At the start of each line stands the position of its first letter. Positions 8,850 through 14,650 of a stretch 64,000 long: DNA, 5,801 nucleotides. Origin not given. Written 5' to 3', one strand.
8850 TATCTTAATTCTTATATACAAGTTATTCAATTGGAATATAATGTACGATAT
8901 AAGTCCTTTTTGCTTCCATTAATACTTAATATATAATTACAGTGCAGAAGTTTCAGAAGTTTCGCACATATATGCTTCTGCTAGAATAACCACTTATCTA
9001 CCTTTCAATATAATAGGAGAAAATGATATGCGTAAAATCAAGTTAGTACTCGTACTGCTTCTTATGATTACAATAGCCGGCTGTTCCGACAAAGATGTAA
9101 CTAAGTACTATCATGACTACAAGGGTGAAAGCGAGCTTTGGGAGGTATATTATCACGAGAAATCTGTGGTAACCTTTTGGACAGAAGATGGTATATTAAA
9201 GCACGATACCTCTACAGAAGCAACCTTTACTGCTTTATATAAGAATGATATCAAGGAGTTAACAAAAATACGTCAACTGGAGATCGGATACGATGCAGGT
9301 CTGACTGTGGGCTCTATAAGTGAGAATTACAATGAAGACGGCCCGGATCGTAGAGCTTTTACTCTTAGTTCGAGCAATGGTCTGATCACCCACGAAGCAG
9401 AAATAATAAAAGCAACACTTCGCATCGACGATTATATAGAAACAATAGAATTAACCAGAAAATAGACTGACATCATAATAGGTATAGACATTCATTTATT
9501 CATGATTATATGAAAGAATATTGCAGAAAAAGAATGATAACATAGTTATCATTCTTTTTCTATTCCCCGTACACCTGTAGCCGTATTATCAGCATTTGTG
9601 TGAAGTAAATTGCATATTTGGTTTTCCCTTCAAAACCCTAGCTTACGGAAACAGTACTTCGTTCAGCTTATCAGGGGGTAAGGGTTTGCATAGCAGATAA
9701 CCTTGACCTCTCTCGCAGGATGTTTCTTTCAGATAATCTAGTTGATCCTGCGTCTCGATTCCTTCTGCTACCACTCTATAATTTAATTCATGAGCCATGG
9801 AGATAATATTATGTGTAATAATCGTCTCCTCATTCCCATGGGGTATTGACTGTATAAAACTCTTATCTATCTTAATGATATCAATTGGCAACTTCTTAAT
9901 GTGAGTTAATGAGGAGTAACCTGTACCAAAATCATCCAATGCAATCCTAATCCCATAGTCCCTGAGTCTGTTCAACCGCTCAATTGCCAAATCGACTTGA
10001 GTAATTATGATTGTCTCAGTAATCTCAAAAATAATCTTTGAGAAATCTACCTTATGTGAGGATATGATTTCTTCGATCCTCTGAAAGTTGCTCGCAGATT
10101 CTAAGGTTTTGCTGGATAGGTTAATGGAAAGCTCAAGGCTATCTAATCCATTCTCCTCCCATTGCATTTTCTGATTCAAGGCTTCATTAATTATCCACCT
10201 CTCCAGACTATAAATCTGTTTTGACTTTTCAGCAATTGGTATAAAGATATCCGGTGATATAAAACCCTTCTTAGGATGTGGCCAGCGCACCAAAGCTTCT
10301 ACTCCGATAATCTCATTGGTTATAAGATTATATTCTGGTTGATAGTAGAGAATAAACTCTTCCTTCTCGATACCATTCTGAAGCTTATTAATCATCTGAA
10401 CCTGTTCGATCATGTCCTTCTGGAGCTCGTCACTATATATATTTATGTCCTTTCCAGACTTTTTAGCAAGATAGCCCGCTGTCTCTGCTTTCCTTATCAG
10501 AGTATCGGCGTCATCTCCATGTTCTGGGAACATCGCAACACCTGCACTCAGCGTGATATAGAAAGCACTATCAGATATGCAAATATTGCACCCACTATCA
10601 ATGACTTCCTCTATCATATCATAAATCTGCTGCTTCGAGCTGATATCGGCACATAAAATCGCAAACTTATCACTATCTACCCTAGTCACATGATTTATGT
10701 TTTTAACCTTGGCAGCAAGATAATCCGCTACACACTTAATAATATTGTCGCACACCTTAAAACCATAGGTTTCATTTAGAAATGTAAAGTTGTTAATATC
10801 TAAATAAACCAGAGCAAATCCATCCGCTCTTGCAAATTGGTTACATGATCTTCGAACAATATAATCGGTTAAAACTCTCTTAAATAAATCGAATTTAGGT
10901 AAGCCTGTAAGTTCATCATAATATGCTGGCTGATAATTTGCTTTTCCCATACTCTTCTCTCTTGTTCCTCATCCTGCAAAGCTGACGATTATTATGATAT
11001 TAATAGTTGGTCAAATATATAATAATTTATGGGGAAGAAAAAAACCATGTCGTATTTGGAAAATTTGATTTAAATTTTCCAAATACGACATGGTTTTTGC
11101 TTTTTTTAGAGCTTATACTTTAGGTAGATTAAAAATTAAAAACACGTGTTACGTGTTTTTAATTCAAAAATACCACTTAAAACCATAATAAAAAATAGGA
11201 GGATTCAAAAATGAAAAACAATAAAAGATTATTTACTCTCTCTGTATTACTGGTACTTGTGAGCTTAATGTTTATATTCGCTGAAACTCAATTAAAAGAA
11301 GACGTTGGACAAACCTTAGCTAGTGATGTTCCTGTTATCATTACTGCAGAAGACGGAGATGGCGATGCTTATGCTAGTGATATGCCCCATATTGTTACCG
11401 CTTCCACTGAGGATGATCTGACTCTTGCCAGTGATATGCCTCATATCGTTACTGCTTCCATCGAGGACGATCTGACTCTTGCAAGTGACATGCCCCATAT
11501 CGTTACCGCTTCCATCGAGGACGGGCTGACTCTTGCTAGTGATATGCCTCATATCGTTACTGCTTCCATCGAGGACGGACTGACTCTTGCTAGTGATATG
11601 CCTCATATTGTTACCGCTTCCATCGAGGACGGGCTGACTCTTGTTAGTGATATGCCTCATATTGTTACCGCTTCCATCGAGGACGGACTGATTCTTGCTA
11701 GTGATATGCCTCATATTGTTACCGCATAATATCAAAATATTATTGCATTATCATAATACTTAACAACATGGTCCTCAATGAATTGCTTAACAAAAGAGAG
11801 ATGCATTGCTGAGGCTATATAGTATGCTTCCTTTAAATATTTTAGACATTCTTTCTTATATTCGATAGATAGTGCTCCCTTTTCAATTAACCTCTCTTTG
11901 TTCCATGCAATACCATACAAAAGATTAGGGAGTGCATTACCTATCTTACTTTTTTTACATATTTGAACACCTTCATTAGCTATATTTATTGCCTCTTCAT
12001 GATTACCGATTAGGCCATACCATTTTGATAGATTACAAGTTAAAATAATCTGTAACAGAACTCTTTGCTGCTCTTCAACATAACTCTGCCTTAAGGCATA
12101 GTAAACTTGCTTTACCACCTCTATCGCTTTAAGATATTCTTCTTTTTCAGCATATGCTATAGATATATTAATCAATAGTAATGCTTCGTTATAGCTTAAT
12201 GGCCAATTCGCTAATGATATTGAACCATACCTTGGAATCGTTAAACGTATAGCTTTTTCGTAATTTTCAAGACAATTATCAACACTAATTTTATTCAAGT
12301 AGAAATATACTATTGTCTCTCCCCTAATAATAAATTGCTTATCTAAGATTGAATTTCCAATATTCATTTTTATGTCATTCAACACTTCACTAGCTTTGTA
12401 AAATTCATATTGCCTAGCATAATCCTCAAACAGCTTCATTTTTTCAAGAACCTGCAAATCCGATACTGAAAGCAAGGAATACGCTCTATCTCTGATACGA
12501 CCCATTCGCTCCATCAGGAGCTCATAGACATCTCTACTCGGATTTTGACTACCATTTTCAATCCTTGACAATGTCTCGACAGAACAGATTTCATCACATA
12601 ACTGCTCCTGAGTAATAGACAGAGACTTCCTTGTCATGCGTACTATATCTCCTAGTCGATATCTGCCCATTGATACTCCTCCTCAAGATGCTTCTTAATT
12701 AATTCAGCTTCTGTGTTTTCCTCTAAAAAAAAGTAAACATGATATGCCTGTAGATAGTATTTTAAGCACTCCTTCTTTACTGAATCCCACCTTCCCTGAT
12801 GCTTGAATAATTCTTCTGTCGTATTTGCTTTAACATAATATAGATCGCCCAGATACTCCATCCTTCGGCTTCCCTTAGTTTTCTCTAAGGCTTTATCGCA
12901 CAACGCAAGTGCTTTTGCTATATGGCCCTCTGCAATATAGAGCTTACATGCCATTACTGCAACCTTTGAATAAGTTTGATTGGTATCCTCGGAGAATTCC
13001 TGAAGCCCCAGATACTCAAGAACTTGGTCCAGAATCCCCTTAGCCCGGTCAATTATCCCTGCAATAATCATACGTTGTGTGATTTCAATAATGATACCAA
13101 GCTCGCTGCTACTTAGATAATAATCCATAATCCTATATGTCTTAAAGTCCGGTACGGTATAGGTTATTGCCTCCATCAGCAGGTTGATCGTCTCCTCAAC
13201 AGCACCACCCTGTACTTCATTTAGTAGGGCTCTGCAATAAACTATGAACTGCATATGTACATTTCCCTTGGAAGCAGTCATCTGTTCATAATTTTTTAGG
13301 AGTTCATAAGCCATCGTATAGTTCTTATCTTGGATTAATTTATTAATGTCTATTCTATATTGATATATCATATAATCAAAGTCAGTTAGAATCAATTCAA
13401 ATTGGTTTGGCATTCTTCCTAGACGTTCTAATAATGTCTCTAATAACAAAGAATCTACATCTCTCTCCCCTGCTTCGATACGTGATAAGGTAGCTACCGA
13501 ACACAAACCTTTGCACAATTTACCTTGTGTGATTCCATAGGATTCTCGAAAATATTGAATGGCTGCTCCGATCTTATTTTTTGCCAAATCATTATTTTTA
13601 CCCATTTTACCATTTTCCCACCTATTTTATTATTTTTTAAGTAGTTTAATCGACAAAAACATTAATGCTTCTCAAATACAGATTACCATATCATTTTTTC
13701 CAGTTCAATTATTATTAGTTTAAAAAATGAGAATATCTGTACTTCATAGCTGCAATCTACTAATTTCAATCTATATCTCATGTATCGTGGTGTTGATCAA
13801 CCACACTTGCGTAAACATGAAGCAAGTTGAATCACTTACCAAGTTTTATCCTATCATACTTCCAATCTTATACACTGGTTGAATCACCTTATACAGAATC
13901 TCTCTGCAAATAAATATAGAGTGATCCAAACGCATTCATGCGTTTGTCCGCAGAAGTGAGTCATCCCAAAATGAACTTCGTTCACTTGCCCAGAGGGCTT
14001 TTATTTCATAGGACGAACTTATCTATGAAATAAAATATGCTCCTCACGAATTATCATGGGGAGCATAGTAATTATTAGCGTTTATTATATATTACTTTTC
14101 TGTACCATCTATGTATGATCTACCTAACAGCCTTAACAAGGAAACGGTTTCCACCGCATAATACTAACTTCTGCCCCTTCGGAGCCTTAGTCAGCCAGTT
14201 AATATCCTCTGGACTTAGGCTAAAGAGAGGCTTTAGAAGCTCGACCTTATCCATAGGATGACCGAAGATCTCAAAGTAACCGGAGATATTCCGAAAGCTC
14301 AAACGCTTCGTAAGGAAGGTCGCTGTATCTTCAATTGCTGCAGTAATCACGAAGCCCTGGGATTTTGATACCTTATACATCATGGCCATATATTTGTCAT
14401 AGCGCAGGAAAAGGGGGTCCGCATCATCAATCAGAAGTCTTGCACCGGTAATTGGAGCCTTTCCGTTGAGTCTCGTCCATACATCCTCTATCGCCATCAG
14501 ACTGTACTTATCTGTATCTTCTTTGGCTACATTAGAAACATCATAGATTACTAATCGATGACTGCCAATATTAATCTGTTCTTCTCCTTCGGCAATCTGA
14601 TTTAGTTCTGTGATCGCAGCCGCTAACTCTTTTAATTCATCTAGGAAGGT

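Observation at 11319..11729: Repeat units differ only synonymously inside the 9-aa core, replacements fall in the spacer, and the ORF ends exactly at a core boundary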

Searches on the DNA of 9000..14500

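Call 56: search_rna_families(source=window, start=9000, end=14500, threshold=evalue, max_evalue=1)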
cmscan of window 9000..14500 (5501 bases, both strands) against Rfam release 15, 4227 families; matches with E-value up to 1: 7.
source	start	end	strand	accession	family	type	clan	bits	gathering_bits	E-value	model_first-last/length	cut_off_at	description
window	11032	11106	-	RF03940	MIR9563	Gene; miRNA;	-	32.5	90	0.0023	1-127/127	no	MIR9563 microRNA precursor family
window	11041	11097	+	RF03743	MIR7696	Gene; miRNA;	-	29.3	83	0.016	1-88/88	no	MIR7696 microRNA precursor family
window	11040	11098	+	RF04099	MIR837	Gene; miRNA;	-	28.1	117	0.016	1-122/122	no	MIR837 microRNA precursor family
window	11028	11108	-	RF04164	MIR1507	Gene; miRNA;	-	25.6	73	0.014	1-107/107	no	MIR1507 microRNA precursor family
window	11030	11110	+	RF03815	mir-3051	Gene; miRNA;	-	25.2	100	0.47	1-77/77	no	mir-3051 microRNA precursor family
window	11119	11183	+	RF01088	TLS-PK5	Cis-reg;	-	24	70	0.54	1-68/68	no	Pseudoknot of tRNA-like structure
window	12517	12608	-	RF00317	snoZ163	Gene; snRNA; snoRNA; CD-box;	-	22.1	39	0.21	1-90/90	no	Small nucleolar RNA Z163/Z177 family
